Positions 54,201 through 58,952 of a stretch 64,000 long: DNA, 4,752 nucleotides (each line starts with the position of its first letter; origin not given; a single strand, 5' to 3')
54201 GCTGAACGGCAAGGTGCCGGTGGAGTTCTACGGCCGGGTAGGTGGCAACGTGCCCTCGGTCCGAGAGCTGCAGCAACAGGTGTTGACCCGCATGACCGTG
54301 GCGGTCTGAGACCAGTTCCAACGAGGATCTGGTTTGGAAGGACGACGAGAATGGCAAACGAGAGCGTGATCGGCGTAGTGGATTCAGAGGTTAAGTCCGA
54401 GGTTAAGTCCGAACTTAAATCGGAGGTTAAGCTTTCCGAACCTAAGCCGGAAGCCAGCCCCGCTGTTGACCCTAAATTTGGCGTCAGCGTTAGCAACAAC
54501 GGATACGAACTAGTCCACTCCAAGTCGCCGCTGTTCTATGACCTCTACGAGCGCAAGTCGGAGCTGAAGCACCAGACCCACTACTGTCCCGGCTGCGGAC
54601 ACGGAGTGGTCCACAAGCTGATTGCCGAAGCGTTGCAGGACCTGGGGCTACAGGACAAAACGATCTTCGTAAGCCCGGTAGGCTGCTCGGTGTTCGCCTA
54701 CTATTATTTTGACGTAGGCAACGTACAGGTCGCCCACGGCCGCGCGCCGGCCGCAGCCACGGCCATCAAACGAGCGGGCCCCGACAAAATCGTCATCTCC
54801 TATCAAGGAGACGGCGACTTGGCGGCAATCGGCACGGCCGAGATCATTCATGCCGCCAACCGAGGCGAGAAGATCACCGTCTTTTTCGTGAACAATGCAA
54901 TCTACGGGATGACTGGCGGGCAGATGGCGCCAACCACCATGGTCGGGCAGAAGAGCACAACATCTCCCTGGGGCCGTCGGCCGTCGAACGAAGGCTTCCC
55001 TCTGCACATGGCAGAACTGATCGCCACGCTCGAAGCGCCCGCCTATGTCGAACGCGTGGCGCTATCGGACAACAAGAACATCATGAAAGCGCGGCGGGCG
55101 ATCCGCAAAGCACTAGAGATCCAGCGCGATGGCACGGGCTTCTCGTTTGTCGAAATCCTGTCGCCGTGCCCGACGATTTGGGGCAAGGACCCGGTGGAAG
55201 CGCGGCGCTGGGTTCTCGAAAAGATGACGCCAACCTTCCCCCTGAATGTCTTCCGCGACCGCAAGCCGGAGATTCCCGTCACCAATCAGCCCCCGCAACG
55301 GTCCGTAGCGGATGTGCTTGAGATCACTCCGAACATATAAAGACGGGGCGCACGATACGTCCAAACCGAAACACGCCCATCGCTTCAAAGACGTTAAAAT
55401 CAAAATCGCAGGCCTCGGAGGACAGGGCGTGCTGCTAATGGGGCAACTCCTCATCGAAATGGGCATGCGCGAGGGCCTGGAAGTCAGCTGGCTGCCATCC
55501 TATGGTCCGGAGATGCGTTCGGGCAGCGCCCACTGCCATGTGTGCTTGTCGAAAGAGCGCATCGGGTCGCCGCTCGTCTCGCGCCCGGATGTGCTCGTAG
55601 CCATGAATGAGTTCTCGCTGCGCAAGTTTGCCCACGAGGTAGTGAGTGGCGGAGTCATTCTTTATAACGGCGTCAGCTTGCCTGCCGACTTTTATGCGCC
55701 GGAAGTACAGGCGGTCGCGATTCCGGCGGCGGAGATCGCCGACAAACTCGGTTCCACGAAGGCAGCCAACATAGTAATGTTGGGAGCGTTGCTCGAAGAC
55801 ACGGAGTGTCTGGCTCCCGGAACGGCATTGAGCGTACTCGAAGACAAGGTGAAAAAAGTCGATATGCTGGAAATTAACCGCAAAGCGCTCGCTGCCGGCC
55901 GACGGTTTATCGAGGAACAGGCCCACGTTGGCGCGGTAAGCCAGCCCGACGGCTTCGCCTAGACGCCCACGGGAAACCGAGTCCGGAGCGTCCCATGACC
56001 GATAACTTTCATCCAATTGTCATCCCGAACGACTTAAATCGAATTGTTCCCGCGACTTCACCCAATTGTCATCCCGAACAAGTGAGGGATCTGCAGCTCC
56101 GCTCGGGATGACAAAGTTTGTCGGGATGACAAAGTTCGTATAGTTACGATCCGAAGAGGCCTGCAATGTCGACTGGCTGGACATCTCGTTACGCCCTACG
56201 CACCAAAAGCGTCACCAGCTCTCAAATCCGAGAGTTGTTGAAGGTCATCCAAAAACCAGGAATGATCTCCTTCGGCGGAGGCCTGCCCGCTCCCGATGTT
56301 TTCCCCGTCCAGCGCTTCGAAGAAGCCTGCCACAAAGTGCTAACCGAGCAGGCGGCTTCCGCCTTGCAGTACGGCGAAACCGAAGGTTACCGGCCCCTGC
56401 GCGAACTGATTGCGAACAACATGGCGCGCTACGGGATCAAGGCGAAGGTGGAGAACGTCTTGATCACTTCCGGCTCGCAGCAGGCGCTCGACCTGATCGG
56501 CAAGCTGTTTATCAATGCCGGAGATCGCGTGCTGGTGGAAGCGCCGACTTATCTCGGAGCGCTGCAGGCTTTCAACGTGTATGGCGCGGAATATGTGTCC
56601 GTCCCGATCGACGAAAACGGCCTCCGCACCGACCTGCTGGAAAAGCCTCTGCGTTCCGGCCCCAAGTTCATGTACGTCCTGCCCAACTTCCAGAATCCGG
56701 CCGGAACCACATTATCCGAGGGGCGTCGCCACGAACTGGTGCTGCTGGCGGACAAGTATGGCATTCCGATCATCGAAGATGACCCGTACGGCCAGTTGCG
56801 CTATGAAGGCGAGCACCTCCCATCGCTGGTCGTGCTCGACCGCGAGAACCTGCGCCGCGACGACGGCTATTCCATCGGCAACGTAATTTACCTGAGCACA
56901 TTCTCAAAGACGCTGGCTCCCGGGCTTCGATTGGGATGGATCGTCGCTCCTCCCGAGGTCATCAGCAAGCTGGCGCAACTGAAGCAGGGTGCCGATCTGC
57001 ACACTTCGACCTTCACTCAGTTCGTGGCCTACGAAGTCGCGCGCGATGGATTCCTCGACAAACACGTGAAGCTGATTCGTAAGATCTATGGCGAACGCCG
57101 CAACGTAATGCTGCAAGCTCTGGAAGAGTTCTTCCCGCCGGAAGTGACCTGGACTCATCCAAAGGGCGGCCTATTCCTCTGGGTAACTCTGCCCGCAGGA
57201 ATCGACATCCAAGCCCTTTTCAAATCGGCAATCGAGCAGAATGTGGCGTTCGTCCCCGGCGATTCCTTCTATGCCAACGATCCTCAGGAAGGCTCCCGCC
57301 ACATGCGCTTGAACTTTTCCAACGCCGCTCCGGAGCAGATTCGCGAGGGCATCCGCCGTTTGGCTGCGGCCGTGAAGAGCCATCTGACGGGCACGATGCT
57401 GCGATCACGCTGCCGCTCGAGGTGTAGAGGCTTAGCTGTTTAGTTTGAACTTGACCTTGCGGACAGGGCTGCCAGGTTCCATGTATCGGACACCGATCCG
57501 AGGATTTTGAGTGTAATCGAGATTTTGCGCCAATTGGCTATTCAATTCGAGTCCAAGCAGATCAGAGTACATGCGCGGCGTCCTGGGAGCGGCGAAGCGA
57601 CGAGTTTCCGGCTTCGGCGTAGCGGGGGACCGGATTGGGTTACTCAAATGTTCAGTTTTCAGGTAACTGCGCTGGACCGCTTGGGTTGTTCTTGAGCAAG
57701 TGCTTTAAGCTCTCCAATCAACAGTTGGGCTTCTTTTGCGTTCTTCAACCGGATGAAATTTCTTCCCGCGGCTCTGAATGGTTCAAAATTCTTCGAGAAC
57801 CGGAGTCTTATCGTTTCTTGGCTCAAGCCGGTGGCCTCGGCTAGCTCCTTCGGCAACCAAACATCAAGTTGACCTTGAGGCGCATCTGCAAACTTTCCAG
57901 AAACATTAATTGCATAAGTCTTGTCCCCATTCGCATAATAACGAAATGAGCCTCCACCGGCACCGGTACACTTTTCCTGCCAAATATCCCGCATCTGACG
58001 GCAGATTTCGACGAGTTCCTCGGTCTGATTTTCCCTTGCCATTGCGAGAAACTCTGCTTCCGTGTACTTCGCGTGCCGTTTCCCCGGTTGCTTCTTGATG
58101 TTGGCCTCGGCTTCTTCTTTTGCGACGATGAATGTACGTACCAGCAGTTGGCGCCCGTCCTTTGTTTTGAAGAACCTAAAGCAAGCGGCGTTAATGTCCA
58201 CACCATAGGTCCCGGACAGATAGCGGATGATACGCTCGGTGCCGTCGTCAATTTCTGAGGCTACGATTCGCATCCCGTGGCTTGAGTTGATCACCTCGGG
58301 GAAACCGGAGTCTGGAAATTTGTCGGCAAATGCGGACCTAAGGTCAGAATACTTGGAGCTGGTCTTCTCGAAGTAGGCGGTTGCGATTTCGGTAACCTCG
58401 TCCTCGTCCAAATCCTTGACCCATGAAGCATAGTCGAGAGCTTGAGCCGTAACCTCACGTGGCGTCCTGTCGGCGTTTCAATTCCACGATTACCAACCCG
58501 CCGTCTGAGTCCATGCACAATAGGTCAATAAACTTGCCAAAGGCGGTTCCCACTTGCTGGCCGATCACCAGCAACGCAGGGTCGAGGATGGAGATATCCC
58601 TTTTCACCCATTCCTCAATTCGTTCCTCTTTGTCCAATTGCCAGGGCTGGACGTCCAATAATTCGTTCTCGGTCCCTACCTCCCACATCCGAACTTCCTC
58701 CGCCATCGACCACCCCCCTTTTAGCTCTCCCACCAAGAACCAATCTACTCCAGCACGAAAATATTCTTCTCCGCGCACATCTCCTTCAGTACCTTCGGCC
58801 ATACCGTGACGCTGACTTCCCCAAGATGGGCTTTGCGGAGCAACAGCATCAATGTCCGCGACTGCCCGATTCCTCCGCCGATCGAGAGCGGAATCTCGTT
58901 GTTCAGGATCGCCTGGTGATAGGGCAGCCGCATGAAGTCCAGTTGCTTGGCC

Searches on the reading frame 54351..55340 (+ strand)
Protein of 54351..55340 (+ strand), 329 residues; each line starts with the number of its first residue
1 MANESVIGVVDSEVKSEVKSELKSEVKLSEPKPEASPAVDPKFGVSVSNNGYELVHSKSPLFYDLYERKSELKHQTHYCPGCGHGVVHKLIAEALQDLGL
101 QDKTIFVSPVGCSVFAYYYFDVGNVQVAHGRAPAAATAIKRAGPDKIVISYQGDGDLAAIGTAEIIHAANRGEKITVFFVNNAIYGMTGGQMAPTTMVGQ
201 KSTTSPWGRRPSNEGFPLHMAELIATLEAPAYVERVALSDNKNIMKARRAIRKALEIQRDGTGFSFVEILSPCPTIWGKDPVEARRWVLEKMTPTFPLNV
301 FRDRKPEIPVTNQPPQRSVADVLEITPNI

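Call 11: search_protein_families(library=pfam, proteins=[window:54351-55340:+])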
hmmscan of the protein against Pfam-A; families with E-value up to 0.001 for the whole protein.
window:54351-55340:+ (329 aa): 1 family
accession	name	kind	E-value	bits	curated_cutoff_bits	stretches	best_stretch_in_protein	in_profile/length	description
PF02775.26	TPP_enzyme_C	-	5.8e-22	78.6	21.9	1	119-269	21-151/151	Thiamine pyrophosphate enzyme, C-terminal TPP binding domain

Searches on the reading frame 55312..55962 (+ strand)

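Call 11: search_protein_families(library=pfam, proteins=[window:55312-55962:+])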
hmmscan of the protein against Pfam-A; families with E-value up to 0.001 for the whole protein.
window:55312-55962:+ (216 aa): 1 family
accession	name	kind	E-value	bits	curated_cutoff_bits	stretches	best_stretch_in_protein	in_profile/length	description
PF01558.24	POR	-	1.7e-34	119.9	27.4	1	36-197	1-172/173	Pyruvate ferredoxin/flavodoxin oxidoreductase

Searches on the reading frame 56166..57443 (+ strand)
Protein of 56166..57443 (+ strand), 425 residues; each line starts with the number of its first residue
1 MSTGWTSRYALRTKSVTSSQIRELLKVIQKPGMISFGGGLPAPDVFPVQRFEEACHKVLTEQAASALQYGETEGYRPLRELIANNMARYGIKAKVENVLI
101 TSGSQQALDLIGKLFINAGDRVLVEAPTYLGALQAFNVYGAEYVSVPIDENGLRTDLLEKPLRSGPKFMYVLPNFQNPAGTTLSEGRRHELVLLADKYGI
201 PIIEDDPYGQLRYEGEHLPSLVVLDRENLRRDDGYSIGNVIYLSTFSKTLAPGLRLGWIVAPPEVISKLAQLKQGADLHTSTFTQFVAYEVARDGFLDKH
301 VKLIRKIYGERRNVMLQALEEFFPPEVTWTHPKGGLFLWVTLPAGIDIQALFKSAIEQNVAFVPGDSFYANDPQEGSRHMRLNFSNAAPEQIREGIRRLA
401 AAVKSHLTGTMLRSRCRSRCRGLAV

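Call 11: search_protein_families(library=pfam, proteins=[window:56166-57443:+])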
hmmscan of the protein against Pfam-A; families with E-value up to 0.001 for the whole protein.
window:56166-57443:+ (425 aa): 2 families
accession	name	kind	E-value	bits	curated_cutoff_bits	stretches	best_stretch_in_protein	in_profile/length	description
PF00155.27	Aminotran_1_2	-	1.1e-41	143.6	19.7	1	60-399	29-361/361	Aminotransferase class I and II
PF12897.13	Asp_aminotransf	-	7.1e-11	42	27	1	120-404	125-410/421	Aspartate amino-transferase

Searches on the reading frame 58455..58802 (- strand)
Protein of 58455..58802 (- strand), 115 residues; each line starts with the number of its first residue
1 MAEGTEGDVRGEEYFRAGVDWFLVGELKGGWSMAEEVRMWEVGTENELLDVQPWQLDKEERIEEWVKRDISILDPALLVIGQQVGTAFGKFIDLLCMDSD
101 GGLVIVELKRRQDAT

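Call 47: search_protein_families(library=pfam, proteins=[window:58455-58802:-], max_evalue=0.01)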
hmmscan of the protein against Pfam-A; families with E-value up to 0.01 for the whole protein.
window:58455-58802:- (115 aa): 1 family
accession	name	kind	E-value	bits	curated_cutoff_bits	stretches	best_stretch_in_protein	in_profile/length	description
PF01939.22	NucS_C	-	1.2e-05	25.8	24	1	59-112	2-54/124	Endonuclease NucS C-terminal domain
